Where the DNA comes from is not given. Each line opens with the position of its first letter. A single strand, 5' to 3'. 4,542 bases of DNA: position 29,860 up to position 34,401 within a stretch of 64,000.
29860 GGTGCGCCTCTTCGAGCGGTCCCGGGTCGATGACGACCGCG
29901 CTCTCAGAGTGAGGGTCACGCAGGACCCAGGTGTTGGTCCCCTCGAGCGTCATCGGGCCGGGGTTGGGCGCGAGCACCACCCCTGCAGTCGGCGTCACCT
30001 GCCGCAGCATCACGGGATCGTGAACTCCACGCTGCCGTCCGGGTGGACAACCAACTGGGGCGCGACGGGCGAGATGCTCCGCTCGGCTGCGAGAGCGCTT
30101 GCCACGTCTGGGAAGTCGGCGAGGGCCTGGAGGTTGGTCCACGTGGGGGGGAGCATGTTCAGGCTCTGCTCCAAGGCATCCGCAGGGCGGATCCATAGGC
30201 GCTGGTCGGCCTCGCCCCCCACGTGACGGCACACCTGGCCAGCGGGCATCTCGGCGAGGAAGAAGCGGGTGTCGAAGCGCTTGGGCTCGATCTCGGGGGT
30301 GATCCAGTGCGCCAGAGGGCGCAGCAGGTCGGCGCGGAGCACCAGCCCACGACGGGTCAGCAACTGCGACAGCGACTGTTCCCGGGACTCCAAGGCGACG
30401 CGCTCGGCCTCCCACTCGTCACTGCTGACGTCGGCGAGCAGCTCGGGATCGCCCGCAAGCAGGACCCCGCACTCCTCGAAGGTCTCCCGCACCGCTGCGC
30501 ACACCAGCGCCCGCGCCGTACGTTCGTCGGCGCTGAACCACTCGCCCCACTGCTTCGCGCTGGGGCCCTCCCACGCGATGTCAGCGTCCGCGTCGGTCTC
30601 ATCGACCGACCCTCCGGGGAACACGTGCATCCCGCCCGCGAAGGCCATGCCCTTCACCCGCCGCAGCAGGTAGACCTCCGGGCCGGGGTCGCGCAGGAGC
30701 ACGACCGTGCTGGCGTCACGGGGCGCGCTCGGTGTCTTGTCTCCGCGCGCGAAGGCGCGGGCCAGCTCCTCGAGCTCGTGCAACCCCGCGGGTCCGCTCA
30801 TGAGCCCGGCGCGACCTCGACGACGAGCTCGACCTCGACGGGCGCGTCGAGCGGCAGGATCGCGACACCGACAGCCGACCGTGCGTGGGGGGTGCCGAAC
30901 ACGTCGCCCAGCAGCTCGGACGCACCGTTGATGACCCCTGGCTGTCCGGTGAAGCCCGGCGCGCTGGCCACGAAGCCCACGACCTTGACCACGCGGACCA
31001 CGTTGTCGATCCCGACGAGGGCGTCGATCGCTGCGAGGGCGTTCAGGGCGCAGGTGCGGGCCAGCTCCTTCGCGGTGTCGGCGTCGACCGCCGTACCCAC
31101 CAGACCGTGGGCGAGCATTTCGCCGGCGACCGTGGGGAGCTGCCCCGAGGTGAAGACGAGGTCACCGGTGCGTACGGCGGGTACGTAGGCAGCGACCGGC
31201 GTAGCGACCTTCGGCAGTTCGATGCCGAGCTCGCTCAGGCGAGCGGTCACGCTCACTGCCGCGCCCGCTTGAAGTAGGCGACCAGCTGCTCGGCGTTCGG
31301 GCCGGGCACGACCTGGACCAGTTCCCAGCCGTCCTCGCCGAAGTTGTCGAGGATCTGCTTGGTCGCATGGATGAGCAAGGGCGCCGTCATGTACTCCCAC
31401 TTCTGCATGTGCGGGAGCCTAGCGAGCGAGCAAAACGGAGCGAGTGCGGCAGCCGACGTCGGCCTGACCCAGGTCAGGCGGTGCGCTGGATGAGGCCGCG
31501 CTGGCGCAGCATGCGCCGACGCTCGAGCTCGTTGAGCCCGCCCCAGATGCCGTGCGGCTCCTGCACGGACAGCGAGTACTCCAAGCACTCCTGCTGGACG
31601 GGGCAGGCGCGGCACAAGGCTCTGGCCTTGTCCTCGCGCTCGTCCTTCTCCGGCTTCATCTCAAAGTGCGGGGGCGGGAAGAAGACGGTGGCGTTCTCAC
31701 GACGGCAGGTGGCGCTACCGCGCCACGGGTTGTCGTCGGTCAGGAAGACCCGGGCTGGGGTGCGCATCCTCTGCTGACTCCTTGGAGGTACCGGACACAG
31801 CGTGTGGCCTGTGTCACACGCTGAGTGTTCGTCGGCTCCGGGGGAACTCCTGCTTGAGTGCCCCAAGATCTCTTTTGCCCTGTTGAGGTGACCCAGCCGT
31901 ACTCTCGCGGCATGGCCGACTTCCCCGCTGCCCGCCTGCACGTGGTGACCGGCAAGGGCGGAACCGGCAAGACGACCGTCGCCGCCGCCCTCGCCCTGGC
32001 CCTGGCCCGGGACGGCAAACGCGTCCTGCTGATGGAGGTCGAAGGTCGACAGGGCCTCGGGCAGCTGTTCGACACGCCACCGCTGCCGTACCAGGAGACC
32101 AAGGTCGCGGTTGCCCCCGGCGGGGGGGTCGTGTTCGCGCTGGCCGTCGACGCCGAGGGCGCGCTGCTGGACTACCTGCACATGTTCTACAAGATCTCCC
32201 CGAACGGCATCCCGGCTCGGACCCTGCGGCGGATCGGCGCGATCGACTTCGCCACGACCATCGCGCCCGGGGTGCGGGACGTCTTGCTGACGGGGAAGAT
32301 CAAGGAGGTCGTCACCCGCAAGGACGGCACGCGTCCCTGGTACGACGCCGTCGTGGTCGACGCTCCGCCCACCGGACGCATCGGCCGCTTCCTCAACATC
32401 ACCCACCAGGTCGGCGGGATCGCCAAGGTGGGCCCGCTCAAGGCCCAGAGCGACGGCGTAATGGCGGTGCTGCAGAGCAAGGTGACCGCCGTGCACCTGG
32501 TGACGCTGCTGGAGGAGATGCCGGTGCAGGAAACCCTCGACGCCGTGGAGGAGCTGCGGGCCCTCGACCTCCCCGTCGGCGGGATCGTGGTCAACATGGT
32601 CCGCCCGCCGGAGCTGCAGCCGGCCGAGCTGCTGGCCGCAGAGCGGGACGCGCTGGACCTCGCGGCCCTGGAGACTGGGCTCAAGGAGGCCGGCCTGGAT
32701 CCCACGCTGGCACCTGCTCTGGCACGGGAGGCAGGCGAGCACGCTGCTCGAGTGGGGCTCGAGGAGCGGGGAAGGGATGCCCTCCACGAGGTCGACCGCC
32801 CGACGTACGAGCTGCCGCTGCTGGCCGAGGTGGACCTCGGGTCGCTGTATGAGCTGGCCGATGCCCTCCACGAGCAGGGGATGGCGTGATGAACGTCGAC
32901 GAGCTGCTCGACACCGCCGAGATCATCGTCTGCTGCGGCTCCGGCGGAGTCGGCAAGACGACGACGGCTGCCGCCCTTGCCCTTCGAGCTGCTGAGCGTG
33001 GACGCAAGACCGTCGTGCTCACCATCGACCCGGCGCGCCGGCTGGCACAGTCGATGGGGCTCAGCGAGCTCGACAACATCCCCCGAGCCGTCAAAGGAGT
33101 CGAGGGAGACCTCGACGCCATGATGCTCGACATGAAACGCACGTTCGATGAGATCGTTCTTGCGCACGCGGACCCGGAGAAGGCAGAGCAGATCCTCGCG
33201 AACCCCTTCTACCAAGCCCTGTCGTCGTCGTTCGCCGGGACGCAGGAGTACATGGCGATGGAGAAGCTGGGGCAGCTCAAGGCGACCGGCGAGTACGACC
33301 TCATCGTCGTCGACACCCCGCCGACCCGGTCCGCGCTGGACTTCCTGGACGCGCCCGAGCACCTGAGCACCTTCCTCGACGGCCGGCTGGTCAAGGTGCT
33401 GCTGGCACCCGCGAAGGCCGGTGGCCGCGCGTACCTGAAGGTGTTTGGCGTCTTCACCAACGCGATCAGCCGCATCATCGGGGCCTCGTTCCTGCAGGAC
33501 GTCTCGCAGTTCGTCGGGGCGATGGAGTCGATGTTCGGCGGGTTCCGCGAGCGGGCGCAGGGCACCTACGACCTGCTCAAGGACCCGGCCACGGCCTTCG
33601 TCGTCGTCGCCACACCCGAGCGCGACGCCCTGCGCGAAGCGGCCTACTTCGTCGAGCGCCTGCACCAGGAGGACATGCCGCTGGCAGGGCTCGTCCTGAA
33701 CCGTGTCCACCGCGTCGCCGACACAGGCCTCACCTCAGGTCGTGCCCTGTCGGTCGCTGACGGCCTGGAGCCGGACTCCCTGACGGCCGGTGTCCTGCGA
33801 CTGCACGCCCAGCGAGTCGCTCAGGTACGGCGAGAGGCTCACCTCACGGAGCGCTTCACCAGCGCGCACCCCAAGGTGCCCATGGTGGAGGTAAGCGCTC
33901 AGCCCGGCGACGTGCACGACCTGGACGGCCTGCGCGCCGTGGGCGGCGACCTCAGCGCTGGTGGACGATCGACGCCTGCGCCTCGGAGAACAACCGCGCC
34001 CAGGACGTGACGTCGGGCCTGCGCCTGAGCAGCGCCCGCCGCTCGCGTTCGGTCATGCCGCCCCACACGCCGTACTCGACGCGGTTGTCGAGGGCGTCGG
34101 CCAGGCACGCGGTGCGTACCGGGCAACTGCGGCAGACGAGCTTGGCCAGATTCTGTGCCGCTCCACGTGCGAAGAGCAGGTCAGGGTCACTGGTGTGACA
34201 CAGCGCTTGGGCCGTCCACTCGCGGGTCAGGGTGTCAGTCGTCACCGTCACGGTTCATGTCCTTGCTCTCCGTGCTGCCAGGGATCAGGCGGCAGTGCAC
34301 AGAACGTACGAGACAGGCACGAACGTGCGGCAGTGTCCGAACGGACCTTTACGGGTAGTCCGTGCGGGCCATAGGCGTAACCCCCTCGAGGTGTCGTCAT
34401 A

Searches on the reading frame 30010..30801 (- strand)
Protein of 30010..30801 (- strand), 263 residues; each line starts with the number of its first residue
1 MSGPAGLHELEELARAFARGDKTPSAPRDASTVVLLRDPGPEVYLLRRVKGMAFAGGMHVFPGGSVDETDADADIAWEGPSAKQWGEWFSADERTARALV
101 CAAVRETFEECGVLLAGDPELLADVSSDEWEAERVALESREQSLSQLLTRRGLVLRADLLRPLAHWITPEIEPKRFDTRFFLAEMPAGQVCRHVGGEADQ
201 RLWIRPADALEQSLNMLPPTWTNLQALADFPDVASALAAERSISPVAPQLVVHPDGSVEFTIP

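Call 50: search_protein_families(library=pfam, proteins=[window:30010-30801:-], max_evalue=0.001)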
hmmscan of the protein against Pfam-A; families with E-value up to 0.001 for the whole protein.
window:30010-30801:- (263 aa): 1 family
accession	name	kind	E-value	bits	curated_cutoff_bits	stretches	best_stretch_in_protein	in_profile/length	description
PF00293.34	NUDIX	-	0.00025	21.5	21.1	0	29-125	4-69/134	NUDIX domain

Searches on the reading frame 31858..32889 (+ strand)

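Call 50: search_protein_families(library=pfam, proteins=[window:31858-32889:+], max_evalue=0.001)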
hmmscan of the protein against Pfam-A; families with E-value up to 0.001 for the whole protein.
window:31858-32889:+ (343 aa): 10 families
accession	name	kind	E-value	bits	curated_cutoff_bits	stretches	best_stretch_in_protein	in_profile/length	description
PF02374.21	ArsA_ATPase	-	3.9e-23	82.6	24.3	1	28-186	4-149/305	Anion-transporting ATPase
PF01656.29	CbiA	-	4.7e-11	43.2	25.4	1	29-253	3-90/125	CobQ/CobB/MinD/ParA nucleotide binding domain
PF13614.12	AAA_31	-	5.3e-08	33.5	27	1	29-62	6-39/177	AAA domain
PF10609.15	ParA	-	4.1e-07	30.1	27.1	1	27-61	6-40/246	NUBPL iron-transfer P-loop NTPase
PF13481.12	AAA_25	-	6.1e-06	26.4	27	1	22-62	30-69/195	AAA domain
PF06564.18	CBP_BcsQ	-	4e-05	23.7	21.3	1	33-74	10-51/234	Cellulose biosynthesis protein BcsQ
PF25199.1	nSTAND_NTPase5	-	5.4e-05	23.5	34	1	22-71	38-88/145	Novel STAND NTPase 5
PF13604.12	AAA_30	-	0.00039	20.6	27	1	25-59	18-52/191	AAA domain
PF00142.24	Fer4_NifH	-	0.00047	20.2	25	1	30-59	5-34/271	4Fe-4S iron sulfur cluster binding proteins, NifH/frxC family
PF09140.17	MipZ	-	0.00047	20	20.7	1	31-65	7-41/262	ATPase MipZ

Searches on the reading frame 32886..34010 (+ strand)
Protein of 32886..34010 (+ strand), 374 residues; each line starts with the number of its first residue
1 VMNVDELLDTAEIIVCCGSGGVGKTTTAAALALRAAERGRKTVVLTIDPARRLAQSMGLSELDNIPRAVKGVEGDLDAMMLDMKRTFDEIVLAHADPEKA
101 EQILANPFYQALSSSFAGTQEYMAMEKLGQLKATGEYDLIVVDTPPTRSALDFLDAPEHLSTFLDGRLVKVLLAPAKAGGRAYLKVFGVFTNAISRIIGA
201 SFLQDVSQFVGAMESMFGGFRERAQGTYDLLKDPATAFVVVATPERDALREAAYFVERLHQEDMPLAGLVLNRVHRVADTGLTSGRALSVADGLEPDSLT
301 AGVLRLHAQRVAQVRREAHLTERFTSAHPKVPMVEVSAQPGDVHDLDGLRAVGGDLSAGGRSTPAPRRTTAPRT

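Call 52: search_protein_families(library=pfam, proteins=[window:32886-34010:+], max_evalue=0.001)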
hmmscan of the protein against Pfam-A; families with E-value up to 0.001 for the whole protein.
window:32886-34010:+ (374 aa): 10 families
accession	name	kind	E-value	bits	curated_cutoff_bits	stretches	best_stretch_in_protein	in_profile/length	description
PF02374.21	ArsA_ATPase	-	7.3e-31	108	24.3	1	12-274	2-245/305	Anion-transporting ATPase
PF13614.12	AAA_31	-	2.4e-11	44.4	27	1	17-151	8-132/177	AAA domain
PF01656.29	CbiA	-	2.1e-10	41.1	25.4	1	13-271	1-109/125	CobQ/CobB/MinD/ParA nucleotide binding domain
PF10609.15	ParA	-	2e-09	37.7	27.1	1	12-48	5-41/246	NUBPL iron-transfer P-loop NTPase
PF00448.28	SRP54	-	1.8e-06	28.1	22.7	1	13-54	3-44/196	SRP54-type protein, GTPase domain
PF20720.3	nSTAND3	-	0.00012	22.3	27.2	1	5-45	11-51/155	Novel STAND NTPase 3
PF13481.12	AAA_25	-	0.00024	21.2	27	0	4-60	26-66/195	AAA domain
PF13401.12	AAA_22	-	0.00049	20.9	27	0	10-48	4-40/130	AAA domain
PF03308.22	MeaB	-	0.00072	19.1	23.1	0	11-51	33-73/273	Methylmalonyl Co-A mutase-associated GTPase MeaB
PF13500.12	AAA_26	-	0.00087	19.6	27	0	227-275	120-168/198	AAA domain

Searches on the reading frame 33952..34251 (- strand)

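Call 52: search_protein_families(library=pfam, proteins=[window:33952-34251:-], max_evalue=0.001)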
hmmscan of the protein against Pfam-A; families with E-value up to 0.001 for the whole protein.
window:33952-34251:- (99 aa): 1 family
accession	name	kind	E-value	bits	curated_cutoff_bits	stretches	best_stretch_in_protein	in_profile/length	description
PF02467.21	Whib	-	4e-25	88.6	23.6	1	12-74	1-65/65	Transcription factor WhiB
